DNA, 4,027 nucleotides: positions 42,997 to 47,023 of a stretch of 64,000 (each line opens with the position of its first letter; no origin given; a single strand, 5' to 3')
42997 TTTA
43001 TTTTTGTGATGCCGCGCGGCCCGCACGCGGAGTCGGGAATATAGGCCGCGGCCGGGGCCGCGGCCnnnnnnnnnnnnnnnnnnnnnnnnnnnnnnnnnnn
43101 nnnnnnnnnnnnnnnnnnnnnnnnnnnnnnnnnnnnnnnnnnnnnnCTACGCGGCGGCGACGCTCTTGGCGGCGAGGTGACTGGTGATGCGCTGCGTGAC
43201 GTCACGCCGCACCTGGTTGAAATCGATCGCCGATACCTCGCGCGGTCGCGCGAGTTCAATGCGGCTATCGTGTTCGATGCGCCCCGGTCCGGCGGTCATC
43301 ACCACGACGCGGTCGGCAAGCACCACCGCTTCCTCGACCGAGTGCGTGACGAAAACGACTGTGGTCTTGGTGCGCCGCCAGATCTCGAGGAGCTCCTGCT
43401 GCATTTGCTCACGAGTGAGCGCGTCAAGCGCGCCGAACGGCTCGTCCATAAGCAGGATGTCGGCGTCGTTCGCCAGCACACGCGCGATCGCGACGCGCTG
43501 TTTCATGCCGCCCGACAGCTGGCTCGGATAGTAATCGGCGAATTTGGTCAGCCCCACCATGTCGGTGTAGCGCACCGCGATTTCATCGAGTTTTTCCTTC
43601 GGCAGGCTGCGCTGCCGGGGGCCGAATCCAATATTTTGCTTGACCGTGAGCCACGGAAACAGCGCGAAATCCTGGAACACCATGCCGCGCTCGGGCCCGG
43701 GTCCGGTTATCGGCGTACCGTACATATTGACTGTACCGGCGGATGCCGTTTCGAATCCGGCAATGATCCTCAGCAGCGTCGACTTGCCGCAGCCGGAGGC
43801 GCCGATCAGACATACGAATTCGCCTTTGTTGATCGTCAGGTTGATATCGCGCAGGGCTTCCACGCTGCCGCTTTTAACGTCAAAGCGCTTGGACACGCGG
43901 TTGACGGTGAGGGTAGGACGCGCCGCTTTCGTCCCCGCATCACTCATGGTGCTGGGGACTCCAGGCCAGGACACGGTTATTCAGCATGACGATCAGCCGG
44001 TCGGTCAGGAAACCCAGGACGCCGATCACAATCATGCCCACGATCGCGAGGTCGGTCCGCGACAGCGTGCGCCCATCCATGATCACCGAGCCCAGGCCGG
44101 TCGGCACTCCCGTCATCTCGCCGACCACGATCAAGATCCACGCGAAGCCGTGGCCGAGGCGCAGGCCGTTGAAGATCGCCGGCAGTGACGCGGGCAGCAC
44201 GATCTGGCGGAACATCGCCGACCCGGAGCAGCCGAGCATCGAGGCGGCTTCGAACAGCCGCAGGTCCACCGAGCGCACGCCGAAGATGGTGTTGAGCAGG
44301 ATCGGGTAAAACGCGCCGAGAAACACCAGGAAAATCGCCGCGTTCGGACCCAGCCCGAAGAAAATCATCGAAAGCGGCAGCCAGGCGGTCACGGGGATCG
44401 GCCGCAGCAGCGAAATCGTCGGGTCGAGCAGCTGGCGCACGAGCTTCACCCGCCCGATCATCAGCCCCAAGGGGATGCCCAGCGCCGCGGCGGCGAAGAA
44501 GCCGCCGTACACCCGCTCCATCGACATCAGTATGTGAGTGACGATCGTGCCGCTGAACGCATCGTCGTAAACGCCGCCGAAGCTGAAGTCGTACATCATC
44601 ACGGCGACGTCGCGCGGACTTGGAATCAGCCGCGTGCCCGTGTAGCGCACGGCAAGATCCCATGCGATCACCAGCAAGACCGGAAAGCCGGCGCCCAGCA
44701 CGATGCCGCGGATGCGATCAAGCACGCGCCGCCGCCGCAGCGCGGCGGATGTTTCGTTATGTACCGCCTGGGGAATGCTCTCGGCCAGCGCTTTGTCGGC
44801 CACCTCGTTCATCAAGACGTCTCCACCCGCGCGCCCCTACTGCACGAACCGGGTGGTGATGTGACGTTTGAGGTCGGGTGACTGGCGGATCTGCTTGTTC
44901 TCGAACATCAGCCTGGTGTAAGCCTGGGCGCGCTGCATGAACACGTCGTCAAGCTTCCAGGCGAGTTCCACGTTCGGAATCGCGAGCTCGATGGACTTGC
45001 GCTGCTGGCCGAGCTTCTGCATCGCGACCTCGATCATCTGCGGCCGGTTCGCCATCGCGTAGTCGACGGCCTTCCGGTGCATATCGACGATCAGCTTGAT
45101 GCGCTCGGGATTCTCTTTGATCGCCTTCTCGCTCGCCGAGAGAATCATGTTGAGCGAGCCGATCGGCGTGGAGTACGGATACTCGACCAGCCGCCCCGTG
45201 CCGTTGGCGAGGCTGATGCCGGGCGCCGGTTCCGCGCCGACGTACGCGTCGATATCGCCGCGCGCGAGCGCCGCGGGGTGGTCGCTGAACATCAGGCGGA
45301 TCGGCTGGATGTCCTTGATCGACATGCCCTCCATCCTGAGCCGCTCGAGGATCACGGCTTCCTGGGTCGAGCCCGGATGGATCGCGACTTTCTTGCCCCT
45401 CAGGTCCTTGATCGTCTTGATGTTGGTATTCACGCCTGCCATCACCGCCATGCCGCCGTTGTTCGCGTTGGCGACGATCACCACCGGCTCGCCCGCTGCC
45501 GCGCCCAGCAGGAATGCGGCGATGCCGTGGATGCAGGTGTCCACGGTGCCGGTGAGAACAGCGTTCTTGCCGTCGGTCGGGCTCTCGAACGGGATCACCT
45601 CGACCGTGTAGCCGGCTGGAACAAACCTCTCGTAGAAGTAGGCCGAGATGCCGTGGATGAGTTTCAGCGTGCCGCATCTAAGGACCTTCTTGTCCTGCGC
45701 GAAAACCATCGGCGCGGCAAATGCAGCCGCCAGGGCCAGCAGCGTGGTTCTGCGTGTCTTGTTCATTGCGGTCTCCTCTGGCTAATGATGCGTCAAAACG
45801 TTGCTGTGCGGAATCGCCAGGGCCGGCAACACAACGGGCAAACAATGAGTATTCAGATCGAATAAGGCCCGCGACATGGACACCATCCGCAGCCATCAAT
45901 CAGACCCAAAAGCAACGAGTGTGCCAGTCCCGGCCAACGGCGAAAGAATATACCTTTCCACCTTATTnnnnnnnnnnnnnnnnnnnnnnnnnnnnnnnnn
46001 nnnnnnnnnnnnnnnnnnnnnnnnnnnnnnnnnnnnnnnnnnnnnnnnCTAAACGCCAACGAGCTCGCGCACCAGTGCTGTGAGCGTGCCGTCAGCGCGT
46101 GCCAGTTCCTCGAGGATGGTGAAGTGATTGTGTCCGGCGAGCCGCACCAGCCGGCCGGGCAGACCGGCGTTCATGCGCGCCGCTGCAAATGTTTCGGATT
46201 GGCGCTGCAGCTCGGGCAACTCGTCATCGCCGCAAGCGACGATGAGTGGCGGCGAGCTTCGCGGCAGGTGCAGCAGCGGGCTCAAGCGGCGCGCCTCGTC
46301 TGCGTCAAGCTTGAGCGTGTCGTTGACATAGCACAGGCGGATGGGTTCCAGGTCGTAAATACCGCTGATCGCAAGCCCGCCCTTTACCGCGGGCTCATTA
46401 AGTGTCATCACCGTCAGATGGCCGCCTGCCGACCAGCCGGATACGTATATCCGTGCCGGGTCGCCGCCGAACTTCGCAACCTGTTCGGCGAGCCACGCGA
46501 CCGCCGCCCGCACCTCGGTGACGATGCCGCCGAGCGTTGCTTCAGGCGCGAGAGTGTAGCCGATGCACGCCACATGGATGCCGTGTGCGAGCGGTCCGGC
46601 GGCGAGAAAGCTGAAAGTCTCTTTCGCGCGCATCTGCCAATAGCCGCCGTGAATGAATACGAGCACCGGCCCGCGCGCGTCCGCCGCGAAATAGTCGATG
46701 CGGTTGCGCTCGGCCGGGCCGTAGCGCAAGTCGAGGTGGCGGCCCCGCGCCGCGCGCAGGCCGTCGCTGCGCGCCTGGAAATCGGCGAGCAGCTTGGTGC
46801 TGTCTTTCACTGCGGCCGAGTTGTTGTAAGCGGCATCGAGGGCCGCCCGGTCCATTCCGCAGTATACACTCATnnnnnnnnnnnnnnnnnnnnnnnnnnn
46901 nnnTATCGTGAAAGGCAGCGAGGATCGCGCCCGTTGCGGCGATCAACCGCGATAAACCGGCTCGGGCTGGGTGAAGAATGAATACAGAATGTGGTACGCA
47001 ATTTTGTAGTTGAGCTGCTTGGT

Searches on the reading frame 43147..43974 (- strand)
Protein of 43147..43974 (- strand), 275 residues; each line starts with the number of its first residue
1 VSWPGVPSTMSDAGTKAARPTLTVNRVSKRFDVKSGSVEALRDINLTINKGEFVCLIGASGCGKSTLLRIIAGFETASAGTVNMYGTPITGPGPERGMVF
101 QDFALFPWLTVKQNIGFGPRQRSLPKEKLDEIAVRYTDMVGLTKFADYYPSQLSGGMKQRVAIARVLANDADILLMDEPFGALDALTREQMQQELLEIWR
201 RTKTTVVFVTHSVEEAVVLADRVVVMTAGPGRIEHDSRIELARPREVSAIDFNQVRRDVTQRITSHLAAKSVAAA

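Call 26: search_protein_families(library=pfam, max_evalue=0.00001, proteins=[window:43147-43974:-])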
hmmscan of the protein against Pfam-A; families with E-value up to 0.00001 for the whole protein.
window:43147-43974:- (275 aa): 2 families
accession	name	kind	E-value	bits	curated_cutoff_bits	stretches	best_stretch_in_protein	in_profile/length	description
PF00005.33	ABC_tran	-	1.4e-33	116.9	25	1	41-180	1-136/137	ABC transporter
PF13304.12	AAA_21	-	9.3e-08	32.9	27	0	53-74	1-22/304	AAA domain, putative AbiEii toxin, Type IV TA system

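Call 27: search_protein_families(library=ncbifam, max_evalue=0.00001, proteins=[window:43147-43974:-])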
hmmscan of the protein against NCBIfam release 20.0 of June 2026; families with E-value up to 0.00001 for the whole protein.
window:43147-43974:- (275 aa): 187 families (the best 25 are shown)
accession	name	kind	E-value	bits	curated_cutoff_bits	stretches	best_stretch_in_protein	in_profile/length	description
NF040729.1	ABC_ATP_SaoA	equivalog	3.9e-78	262.3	360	1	22-263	2-243/248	ABC transporter ATP-binding protein SaoA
TIGR01184.1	ntrCD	subfamily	1.3e-74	250.6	291.8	1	41-250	1-213/230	nitrate ABC transporter ATP-binding protein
NF008421.0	PRK11248.1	equivalog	7.1e-71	238.7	357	1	26-243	6-219/255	taurine ABC transporter ATP-binding subunit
TIGR03265.1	PhnT2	equivalog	1.5e-70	238.2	457.7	1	20-229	3-211/353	putative 2-aminoethylphosphonate ABC transporter ATP-binding protein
NF006987.0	PRK09452.1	equivalog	8.7e-64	215.6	482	1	16-236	12-229/378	spermidine/putrescine ABC transporter ATP-binding protein PotA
TIGR01186.1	proV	subfamily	3.2e-60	204.2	326.6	1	34-229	2-206/363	betaine/proline/choline family ABC transporter ATP-binding protein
TIGR00968.1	3a0106s01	subfamily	3.2e-60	203.6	342.75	1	23-229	2-207/237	sulfate ABC transporter ATP-binding protein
NF008420.0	PRK11247.1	equivalog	3.3e-60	203.4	395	1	22-267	13-246/257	aliphatic sulfonates ABC transporter ATP-binding protein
TIGR01187.1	potA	subfamily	3e-59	200.7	355.6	1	56-230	1-178/325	polyamine ABC transporter ATP-binding protein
NF008621.0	PRK11607.1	equivalog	4.2e-59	200.2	613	1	14-229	12-226/377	putrescine ABC transporter ATP-binding subunit PotG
NF008653.0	PRK11650.1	subfamily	1.7e-58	198.4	432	1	22-229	4-211/357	sn-glycerol-3-phosphate ABC transporter ATP-binding protein UgpC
TIGR03415.1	ABC_choXWV_ATP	equivalog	3e-58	197.6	483.75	2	97-229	109-241/382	choline ABC transporter ATP-binding protein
NF043075.1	MMSYN1_0197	equivalog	3.1e-57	194.1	550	1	23-229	4-209/341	spermidine/putrescine ABC transporter ATP-binding protein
NF008105.0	PRK10851.1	equivalog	3.5e-57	193.7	502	1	23-229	4-213/362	sulfate/thiosulfate ABC transporter ATP-binding protein CysA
TIGR03258.1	PhnT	equivalog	7.5e-55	186.4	499.15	1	31-229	14-216/359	2-aminoethylphosphonate ABC transport system ATP-binding subunit PhnT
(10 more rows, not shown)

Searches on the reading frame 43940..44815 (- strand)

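Call 26: search_protein_families(library=pfam, max_evalue=0.00001, proteins=[window:43940-44815:-])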
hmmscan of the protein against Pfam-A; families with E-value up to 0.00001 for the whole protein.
window:43940-44815:- (291 aa): 1 family
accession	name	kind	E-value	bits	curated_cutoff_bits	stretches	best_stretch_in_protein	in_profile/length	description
PF00528.27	BPD_transp_1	-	6.1e-25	88.5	26.4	1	113-282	1-182/184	Binding-protein-dependent transport system inner membrane component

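Call 27: search_protein_families(library=ncbifam, max_evalue=0.00001, proteins=[window:43940-44815:-])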
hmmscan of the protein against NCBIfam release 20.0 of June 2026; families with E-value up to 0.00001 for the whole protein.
window:43940-44815:- (291 aa): 8 families
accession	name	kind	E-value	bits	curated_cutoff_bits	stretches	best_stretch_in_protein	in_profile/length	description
NF040733.1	ABC_perm_U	equivalog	9e-49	166.2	295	1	46-286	16-249/251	ABC transporter permease subunit SaoP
NF008470.0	PRK11365.1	equivalog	3.8e-42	144.5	347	1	44-290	17-257/263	aliphatic sulfonate ABC transporter permease SsuC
NF007545.0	PRK10160.1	equivalog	3.1e-39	135.1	342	1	22-286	10-271/275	taurine ABC transporter permease TauC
TIGR01183.1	ntrB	equivalog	1.9e-38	132.2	209.05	1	90-277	14-201/202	nitrate ABC transporter permease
TIGR03416.1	ABC_choXWV_perm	equivalog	9.3e-14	51.5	363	1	98-274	91-266/267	choline ABC transporter permease subunit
NF008196.0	PRK10952.1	equivalog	1.6e-13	50.2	439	1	98-277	149-327/356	glycine betaine/L-proline ABC transporter permease ProW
TIGR03226.1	PhnU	equivalog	7.5e-07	28.9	283.45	1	168-220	189-242/311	2-aminoethylphosphonate ABC transporter permease subunit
NF011624.0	PRK15050.1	equivalog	7.3e-06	25.3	247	0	171-220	174-224/297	2-aminoethylphosphonate ABC transporter permease subunit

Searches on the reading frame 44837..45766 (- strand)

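Call 26: search_protein_families(library=pfam, max_evalue=0.00001, proteins=[window:44837-45766:-])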
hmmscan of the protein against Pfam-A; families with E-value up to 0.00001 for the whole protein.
window:44837-45766:- (309 aa): 2 families
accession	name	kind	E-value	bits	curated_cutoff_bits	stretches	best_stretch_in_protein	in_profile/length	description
PF09084.16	NMT1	-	2.5e-24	86.8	20.5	1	48-240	16-212/216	NMT1/THI5 like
PF13379.11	NMT1_2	-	4e-15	56.8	24.7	1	46-243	28-246/252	NMT1-like family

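Call 27: search_protein_families(library=ncbifam, max_evalue=0.00001, proteins=[window:44837-45766:-])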
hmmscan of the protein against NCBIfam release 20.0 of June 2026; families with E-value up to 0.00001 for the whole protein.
window:44837-45766:- (309 aa): 5 families
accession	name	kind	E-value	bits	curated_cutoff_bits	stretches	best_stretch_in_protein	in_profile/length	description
TIGR01728.1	SsuA_fam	subfamily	7.8e-41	140.2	163.5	1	54-308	31-289/290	aliphatic sulfonate ABC transporter substrate-binding protein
NF008588.0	PRK11553.1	subfamily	3.3e-19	69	299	1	68-303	71-308/319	aliphatic sulfonate ABC transporter substrate-binding protein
NF040735.1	SBP_SaoX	equivalog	7.1e-13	48.3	300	1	67-238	43-219/330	ABC transporter substrate-binding subunit SaoX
TIGR01729.1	taurine_ABC_bnd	equivalog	7.2e-10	38.8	304.25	1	51-195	25-169/300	taurine ABC transporter substrate-binding protein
TIGR02122.1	TRAP_TAXI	subfamily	1.3e-09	37.4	84.35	1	95-178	112-197/320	TAXI family TRAP transporter solute-binding subunit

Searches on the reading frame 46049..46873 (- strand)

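Call 26: search_protein_families(library=pfam, max_evalue=0.00001, proteins=[window:46049-46873:-])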
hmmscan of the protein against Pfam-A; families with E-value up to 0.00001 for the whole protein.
window:46049-46873:- (274 aa): 5 families
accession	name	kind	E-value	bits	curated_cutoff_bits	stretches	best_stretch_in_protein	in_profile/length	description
PF20434.5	BD-FAE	-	1e-19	71.3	26.8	1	66-157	11-106/215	BD-FAE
PF07859.19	Abhydrolase_3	-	2.8e-17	63.6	25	1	71-177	1-108/210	alpha/beta hydrolase fold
PF00135.34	COesterase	-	1.6e-10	41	27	1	121-165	164-208/515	Carboxylesterase family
PF12697.13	Abhydrolase_6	-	6.5e-08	33.9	26.3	0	71-175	1-98/217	Alpha/beta hydrolase family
PF00326.27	Peptidase_S9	-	2.5e-06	27.6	22.6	1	124-251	48-188/213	Prolyl oligopeptidase family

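Call 27: search_protein_families(library=ncbifam, max_evalue=0.00001, proteins=[window:46049-46873:-])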
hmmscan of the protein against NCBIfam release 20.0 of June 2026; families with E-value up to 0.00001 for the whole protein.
window:46049-46873:- (274 aa): 6 families
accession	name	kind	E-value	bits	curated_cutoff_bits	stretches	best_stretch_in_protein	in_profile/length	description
NF058665.1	HaHSL_fam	equivalog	8.9e-53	179.3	320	1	12-266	2-257/260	hormone-sensitive lipase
NF052354.1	EstLipQMycob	equivalog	3.2e-17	62.3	700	1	46-167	137-268/418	esterase LipQ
NF058653.1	LipP1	equivalog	2.3e-15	56.2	350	1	63-160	66-164/300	LipP1 family hormone-sensitive lipase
NF033149.0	CHL_hydrolase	equivalog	7e-12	44.9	500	1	63-155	70-163/310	chloramphenicol hydrolase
NF007547.0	PRK10162.1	equivalog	1.9e-09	36.9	389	1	46-156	64-173/321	acetyl esterase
NF058651.1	GESAG_HSLs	subfamily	7.9e-07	28.4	430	1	67-177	66-173/296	GESAG motif subfamily hormone-sensitive lipase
